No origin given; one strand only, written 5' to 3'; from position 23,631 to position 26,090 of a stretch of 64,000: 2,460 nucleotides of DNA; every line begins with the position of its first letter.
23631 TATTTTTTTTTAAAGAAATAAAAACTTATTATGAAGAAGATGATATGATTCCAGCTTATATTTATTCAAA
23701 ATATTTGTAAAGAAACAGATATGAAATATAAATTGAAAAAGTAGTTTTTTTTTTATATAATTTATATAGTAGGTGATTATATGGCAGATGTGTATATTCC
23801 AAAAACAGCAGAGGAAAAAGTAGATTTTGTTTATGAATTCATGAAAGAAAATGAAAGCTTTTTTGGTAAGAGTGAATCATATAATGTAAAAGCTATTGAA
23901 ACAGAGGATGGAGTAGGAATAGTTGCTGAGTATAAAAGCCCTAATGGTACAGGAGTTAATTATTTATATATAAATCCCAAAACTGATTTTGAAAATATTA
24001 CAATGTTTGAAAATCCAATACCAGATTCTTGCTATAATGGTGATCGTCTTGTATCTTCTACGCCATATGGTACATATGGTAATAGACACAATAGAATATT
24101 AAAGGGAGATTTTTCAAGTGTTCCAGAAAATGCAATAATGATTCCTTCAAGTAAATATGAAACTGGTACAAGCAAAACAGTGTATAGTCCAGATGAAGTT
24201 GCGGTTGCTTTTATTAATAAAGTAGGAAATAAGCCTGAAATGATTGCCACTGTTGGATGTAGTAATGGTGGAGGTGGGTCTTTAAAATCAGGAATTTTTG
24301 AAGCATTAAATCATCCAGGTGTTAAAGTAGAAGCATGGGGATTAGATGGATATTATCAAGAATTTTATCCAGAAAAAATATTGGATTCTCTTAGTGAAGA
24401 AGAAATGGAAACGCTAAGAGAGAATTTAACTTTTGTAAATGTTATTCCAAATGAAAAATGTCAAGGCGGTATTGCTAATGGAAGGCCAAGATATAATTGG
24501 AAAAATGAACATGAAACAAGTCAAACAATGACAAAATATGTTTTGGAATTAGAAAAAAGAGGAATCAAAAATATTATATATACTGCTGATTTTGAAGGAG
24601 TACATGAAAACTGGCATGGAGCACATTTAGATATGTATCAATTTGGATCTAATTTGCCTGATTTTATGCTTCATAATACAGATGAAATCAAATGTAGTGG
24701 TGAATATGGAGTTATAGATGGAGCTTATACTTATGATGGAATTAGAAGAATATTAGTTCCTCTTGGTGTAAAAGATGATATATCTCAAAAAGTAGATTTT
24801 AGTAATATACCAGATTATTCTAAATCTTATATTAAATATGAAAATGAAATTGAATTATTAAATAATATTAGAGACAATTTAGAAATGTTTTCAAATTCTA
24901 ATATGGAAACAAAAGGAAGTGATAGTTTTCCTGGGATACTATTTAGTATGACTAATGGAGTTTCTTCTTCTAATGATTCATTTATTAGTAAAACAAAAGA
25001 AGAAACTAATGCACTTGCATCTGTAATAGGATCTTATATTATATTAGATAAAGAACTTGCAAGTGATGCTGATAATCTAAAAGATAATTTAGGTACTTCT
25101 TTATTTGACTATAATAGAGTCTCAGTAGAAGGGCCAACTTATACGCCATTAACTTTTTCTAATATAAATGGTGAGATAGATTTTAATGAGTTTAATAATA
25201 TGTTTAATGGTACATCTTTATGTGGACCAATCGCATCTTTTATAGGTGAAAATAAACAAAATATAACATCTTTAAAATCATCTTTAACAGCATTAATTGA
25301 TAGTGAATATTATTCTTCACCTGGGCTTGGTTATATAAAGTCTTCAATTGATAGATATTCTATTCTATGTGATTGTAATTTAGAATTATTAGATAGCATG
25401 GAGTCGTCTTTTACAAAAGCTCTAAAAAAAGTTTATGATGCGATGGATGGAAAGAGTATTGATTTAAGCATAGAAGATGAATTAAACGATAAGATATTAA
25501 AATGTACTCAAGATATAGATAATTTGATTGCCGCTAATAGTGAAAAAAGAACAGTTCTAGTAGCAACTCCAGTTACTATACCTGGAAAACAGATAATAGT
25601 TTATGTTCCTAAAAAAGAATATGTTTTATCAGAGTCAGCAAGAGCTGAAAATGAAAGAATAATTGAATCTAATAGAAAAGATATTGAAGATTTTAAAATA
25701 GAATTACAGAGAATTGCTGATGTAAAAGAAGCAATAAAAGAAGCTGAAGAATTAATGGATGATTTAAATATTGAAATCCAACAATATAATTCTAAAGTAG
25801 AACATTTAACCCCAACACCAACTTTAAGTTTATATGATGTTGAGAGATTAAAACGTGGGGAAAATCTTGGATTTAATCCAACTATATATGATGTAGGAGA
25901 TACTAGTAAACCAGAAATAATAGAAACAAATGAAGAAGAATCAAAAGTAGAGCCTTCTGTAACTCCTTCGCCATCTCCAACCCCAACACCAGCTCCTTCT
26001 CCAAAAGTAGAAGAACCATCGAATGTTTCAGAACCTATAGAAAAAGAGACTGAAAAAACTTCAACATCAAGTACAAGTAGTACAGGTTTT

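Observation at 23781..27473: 1230-aa tail-anchored giant paralogue: exported-looking architecture with no N-terminal signal peptide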

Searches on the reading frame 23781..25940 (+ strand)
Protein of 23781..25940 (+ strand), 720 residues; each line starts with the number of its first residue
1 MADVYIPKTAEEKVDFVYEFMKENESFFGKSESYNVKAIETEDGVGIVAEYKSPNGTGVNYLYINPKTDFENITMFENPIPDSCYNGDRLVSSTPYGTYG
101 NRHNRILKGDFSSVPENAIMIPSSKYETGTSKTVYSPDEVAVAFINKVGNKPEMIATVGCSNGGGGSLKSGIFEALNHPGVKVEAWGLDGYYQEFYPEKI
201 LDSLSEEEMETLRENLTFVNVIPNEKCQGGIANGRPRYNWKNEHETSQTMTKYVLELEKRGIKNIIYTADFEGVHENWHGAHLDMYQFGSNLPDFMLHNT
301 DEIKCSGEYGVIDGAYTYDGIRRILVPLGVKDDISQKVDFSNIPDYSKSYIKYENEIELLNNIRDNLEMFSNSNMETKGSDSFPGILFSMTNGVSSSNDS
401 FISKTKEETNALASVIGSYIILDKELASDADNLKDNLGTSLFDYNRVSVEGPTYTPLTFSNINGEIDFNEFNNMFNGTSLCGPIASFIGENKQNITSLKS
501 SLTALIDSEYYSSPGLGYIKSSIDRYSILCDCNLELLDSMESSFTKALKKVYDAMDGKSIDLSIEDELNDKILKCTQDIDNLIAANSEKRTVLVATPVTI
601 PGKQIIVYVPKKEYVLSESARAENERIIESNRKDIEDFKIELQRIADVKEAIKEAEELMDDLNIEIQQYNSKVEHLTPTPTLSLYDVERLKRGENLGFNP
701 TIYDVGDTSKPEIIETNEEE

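Call 10: search_solved_structures(query=window:23781-25940:+, max_evalue=10)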
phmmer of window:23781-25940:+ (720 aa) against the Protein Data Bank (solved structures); distinct sequences matched with E-value up to 10: 0.

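Call 11: find_related_loci(query=window:23781-25940:+, collection=genome_contigs, flank=10000)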
Query window:23781-25940:+ (720 aa) in genome_contigs; peptide patterns used: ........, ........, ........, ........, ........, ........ (x = any residue, [..] = any of these).
48 stretches matched a pattern, but none encodes a relative of the query by tblastn (E <= 1e-3).
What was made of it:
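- Tried and rejected: find_related_loci with the single protein found nothing (call 11).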

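Call 27: search_protein_representatives(protein=window:23781-25940:+)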
Query: 720 residues. Proteins with E-value up to 0.001 (for the whole library): 12; up to 1e-10: 3; up to 1e-30: 1. The best 12 are listed.
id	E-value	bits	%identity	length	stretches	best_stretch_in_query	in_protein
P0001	0.0e+00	1617.4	100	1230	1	1-720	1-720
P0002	2.9e-13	65.5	28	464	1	359-673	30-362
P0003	3.6e-12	61.9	29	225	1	11-226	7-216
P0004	4.6e-09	51.6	27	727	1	5-308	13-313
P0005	1.5e-08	49.9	25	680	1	351-579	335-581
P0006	2.8e-08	49.0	24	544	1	294-676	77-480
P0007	3.3e-08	48.7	27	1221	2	349-680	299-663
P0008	1.4e-07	46.7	23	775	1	370-682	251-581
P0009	1.9e-06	43.0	24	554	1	345-674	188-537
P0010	3.2e-06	42.2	27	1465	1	374-683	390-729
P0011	2.9e-04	35.7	22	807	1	334-675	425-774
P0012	3.6e-04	35.4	25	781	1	351-679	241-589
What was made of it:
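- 23793..24710 (+): N-terminal α/β serine-hydrolase-like domain (aa ~5-310). Nucleophile elbow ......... at aa 158-166 with Ser161 (codon 24261-24263). Candidate Asp189 and His275/279. phmmer hits P0003 and P0004 over aa 5-308 (call 27).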

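Call 29: predict_structure(protein=window:23781-25940:+)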
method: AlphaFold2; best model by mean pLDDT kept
length: 720 residues; sequences in the alignment: 1
mean_pLDDT: 36.9   pTM: 0.24
mean pLDDT of the five models: 36.9, 32.9, 32.6, 30.3, 29.0
residues with pLDDT >= 90: 0; 70-90: 11; 50-70: 90; < 50: 619
segments of 3 or more residues with pLDDT < 50: 1-5, 39-43, 56-63, 65-200, 215-256, 260-569, 586-617, 654-656, 658-687, 699-713, 715-720
pLDDT, mean of each block of 10 residues (from residue 1): 45 70 59 65 51 50 46 29 26 22 23 29 25 25 29 31 33 38 35 38 54 44 33 27 39 48 39 30 28 27 24 21 23 26 26 33 36 30 25 25 31 27 30 35 27 23 30 32 32 35 35 34 32 34 40 44 47 51 46 36 35 45 54 53 51 47 41 37 46 53 43 43
secondary structure, 60 per line:
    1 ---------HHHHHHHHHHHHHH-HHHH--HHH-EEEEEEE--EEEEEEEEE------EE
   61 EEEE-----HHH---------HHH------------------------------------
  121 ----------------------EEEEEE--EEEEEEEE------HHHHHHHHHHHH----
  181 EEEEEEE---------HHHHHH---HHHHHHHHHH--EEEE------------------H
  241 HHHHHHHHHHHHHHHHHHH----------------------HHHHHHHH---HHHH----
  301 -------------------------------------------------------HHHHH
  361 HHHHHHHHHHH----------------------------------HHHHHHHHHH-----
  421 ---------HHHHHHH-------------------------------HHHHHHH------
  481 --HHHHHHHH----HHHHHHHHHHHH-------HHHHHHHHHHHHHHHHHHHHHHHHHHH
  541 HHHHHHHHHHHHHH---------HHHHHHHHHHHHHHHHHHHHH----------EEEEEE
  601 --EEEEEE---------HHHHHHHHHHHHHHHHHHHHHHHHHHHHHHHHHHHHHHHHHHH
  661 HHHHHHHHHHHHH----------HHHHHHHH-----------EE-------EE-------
elements in order (helices of 4 or more, strands of 3 or more residues): H10-23 H25-28 E35-41 E44-52 E59-64 E143-148 E151-158 H165-176 E181-187 H197-202 H206-215 E218-221 H240-259 H282-289 H293-296 H356-371 H406-415 H430-436 H468-474 H483-490 H495-506 H514-554 H564-584 E595-600 E603-608 H618-673 H684-691

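Call 36: find_encoding_contigs(protein=P0007, flank=10000, max_places=3)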
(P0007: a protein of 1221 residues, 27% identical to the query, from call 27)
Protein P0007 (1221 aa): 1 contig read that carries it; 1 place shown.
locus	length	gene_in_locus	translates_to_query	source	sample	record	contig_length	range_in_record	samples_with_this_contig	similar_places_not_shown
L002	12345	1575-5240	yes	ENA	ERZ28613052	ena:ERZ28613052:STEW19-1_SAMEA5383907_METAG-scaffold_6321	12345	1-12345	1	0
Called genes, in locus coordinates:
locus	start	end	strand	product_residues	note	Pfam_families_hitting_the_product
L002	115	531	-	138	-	-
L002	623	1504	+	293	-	PF01555:N6_N4_Mtase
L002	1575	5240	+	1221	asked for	-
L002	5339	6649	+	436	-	PF07963:N_methyl (weak)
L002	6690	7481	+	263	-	PF01479:S4, PF01728:FtsJ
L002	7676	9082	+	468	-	PF00140:Sigma70_r1_2, PF04542:Sigma70_r2, PF04539:Sigma70_r3, PF04545:Sigma70_r4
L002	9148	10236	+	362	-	PF04055:Radical_SAM, PF06969:HemN_C (weak)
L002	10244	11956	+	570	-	PF00664:ABC_membrane, PF00005:ABC_tran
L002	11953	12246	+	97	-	-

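Call 37: find_encoding_contigs(protein=P0010, flank=10000, max_places=3)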
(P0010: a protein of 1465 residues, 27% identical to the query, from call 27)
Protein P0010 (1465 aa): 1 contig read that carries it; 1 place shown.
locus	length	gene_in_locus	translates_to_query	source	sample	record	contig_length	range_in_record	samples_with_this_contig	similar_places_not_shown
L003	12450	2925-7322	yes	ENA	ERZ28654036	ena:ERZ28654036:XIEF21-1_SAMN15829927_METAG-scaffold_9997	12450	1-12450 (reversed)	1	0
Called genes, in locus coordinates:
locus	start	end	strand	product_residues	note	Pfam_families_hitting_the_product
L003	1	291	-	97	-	?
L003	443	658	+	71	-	PF01783:Ribosomal_L32p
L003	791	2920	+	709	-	-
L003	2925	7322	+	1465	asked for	-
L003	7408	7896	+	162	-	PF07963:N_methyl (weak)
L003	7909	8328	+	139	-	PF04020:Phage_holin_4_2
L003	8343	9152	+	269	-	PF01790:LGT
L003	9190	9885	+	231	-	PF08032:SpoU_sub_bind, PF00588:SpoU_methylase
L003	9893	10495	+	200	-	PF04542:Sigma70_r2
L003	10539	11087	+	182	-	PF01330:RuvA_N, PF14520:HHH_5, PF07499:RuvA_C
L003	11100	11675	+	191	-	PF06941:NT5C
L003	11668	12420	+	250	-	PF05673:DUF815 (faint), PF06068:TIP49 (weak), PF05496:RuvB_N, PF00004:AAA, PF00910:RNA_helicase (weak), PF07728:AAA_5 (weak), PF13173:AAA_14 (weak), PF17864:AAA_lid_4, +1 more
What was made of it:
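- A holin-family gene lies two genes downstream of P0010 (call 37).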

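Call 43: search_protein_families(library=pfam, proteins=[P0007, P0008, P0010, P0006, P0005, P0004, P0011, L003:791-2917:+, L002:5339-6646:+], max_evalue=0.01)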
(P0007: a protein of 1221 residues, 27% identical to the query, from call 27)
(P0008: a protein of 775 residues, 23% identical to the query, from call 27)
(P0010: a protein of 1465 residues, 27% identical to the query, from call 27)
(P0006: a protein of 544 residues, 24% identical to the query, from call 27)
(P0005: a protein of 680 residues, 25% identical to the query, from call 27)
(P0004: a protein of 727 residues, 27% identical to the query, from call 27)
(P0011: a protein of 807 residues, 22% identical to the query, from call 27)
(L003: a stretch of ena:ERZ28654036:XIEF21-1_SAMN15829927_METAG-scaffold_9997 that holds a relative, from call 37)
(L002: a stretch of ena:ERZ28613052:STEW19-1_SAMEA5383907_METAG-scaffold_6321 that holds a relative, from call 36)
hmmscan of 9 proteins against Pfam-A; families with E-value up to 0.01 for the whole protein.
P0007 (1221 aa): 1 family
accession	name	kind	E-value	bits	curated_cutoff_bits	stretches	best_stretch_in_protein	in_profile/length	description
PF12868.12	DUF3824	-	0.0034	18.5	22.7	0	1162-1215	5-58/148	Domain of unknwon function (DUF3824)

P0008 (775 aa): 3 families
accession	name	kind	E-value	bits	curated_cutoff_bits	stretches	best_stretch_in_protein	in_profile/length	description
PF13529.12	Peptidase_C39_2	-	2e-07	32.1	24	1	625-735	11-143/143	Peptidase_C39 like family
PF14362.11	DUF4407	-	0.0047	16.7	31.3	1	437-551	112-229/297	Domain of unknown function (DUF4407)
PF25764.1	KIF21A_4th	-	0.0052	16.9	33.1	1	463-567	58-147/183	KIF21A-like domain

P0010 (1465 aa): 0 families

P0006 (544 aa): 2 families
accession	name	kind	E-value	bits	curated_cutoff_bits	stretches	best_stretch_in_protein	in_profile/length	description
PF01510.30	Amidase_2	-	0.00014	22.6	26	1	26-77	85-131/131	N-acetylmuramoyl-L-alanine amidase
PF08702.15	Fib_alpha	-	0.0021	18.7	29.9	0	357-441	22-104/143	Fibrinogen alpha/beta chain family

P0005 (680 aa): 0 families

P0004 (727 aa): 0 families

P0011 (807 aa): 0 families

L003:791-2917:+ (709 aa): 0 families

L002:5339-6646:+ (436 aa): 1 family
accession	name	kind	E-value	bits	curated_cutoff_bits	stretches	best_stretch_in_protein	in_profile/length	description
PF07963.17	N_methyl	-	1.4e-06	28.1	21.2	1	1-25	1-25/27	Prokaryotic N-terminal methylation motif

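Call 48: search_protein_families(library=pfam, proteins=[L003:7408-7893:+], max_evalue=0.001)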
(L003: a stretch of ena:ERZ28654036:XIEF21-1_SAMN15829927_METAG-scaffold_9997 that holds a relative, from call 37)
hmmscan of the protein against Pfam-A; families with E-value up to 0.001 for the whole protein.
L003:7408-7893:+ (162 aa): 1 family
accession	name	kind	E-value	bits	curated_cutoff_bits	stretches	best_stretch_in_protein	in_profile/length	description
PF07963.17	N_methyl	-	2.2e-07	30.6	21.2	1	2-25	3-26/27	Prokaryotic N-terminal methylation motif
